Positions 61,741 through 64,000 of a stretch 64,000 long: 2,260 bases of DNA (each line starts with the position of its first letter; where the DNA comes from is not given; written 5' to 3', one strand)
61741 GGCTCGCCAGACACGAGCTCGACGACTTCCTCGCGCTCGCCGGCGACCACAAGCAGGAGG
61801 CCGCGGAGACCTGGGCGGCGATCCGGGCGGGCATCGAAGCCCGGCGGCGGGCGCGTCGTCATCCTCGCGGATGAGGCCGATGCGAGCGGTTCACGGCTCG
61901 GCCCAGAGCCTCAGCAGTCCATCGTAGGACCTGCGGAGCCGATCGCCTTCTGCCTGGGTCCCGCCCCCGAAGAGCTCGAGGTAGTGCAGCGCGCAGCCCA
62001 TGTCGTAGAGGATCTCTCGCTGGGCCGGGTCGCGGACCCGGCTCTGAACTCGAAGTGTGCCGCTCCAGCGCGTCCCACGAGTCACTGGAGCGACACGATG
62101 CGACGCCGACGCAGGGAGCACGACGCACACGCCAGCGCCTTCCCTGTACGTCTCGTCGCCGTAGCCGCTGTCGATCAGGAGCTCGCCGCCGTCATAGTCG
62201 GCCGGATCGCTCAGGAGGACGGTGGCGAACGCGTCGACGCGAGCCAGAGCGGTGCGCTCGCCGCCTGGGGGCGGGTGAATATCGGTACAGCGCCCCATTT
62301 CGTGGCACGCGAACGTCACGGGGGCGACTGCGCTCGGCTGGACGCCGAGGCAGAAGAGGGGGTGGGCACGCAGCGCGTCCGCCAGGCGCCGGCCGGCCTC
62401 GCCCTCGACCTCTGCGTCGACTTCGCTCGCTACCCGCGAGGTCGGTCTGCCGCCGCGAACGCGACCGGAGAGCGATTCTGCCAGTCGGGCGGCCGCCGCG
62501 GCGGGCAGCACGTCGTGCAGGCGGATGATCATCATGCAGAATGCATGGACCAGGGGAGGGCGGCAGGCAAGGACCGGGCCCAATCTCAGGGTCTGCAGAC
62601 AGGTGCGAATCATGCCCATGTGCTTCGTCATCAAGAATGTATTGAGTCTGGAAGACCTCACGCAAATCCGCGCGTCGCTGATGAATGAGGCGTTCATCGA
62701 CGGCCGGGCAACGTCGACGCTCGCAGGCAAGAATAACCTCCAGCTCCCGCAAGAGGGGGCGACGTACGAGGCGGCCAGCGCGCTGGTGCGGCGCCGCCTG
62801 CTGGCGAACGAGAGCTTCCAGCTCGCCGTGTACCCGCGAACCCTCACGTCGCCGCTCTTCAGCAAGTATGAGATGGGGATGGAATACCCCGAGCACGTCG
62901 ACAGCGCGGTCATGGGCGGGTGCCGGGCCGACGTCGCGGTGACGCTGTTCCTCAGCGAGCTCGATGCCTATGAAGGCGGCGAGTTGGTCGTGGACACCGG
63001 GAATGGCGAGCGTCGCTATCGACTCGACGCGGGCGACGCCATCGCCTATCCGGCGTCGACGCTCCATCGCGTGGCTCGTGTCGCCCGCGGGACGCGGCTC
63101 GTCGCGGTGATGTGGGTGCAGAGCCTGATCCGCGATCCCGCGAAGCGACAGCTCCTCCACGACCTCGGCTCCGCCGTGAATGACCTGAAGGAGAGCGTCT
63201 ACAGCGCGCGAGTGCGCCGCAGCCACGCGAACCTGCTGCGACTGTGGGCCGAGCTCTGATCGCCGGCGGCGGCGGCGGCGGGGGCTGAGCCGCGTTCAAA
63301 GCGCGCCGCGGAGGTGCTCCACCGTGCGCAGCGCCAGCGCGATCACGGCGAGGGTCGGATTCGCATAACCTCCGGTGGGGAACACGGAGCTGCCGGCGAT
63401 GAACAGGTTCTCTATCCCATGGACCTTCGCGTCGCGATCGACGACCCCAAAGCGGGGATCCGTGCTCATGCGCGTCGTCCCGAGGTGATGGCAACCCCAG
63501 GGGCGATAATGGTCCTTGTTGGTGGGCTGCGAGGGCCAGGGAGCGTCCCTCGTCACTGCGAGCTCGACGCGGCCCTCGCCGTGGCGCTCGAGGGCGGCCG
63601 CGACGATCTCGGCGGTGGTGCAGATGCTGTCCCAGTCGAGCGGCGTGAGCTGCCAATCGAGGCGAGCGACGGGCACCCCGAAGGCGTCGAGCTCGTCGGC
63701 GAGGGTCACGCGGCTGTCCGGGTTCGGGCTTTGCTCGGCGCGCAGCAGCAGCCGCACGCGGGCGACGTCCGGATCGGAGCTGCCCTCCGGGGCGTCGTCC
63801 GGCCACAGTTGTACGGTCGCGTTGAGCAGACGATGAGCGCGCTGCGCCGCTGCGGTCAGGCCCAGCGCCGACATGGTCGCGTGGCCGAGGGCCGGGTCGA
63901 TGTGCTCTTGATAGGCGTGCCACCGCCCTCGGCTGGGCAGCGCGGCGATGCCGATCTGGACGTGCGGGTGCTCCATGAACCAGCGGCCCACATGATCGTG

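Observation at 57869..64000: Compact island carrying a putative RiPP-like system: NHLP-leader precursor peptides, SagB-type dehydrogenase, JmjC and two PKHD hydroxylases, sulfotransferase, GMC oxidoreductase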

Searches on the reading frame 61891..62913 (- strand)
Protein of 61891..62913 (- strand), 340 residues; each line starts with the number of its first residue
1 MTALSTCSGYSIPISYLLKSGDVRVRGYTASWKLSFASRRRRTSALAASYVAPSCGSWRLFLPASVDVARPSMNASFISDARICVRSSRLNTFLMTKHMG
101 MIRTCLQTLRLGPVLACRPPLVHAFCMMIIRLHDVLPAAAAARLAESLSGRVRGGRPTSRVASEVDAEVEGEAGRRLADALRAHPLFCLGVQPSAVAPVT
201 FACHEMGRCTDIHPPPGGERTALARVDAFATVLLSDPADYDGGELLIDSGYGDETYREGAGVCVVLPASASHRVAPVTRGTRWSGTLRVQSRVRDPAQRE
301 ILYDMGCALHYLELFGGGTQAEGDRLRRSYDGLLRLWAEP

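Call 3: search_protein_families(library=ncbifam, proteins=[window:61891-62913:-], max_evalue=0.01)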
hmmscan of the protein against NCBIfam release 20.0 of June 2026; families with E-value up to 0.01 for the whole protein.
window:61891-62913:- (340 aa): 4 families
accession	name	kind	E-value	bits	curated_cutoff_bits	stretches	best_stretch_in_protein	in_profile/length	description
NF003974.0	PRK05467.1-3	equivalog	2e-31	109.2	143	1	129-339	2-221/221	Fe2+-dependent dioxygenase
NF003975.0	PRK05467.1-4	equivalog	6.2e-30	104.3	180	1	165-339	48-225/226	Fe2+-dependent dioxygenase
NF003973.0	PRK05467.1-2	equivalog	2.4e-28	99.3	336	1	166-339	49-226/227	Fe2+-dependent dioxygenase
NF003972.0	PRK05467.1-1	equivalog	3e-21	75.9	399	1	145-339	24-224/225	PKHD-type hydroxylase YbiX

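Call 4: search_protein_families(library=pfam, proteins=[window:61891-62913:-], max_evalue=0.01)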
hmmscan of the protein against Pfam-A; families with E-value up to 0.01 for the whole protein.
window:61891-62913:- (340 aa): 2 families
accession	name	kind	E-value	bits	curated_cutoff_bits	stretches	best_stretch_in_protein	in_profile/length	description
PF13640.12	2OG-FeII_Oxy_3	-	0.00043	21.6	27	1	227-286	30-94/98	2OG-Fe(II) oxygenase superfamily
PF18331.6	PKHD_C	-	0.0022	18.4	22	1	297-339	2-43/43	PKHD-type hydroxylase C-terminal domain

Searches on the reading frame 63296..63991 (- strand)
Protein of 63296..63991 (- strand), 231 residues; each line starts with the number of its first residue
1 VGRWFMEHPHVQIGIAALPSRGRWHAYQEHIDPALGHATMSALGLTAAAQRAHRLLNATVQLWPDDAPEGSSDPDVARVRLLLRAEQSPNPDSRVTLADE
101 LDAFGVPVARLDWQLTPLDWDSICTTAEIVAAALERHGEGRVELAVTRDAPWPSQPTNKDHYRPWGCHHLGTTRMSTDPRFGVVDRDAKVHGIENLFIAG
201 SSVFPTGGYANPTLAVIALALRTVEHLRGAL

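Call 3: search_protein_families(library=ncbifam, proteins=[window:63296-63991:-], max_evalue=0.01)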
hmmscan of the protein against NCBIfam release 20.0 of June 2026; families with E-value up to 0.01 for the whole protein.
window:63296-63991:- (231 aa): 5 families
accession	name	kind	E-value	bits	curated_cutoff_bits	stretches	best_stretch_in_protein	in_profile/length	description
TIGR02462.1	pyranose_ox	equivalog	2.2e-11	43.4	544.9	1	168-227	484-543/548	pyranose oxidase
TIGR03970.1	mycofact_MftG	equivalog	8.1e-07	28.3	387.45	1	106-227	368-486/487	mycofactocin dehydrogenase MftG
TIGR01810.1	betA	equivalog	6e-06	25.2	732.1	1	167-229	465-528/532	choline dehydrogenase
NF058674.1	CholsOxChoxAB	equivalog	6.3e-06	25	850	1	164-226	469-531/535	cholesterol oxidase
NF002550.0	PRK02106.1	subfamily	8e-06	24.6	605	1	168-229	473-535/563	choline dehydrogenase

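Call 4: search_protein_families(library=pfam, proteins=[window:63296-63991:-], max_evalue=0.01)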
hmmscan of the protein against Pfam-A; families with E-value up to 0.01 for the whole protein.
window:63296-63991:- (231 aa): 1 family
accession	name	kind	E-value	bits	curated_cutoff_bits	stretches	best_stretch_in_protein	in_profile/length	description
PF05199.19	GMC_oxred_C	-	6.2e-26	92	24.6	1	89-220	1-139/139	GMC oxidoreductase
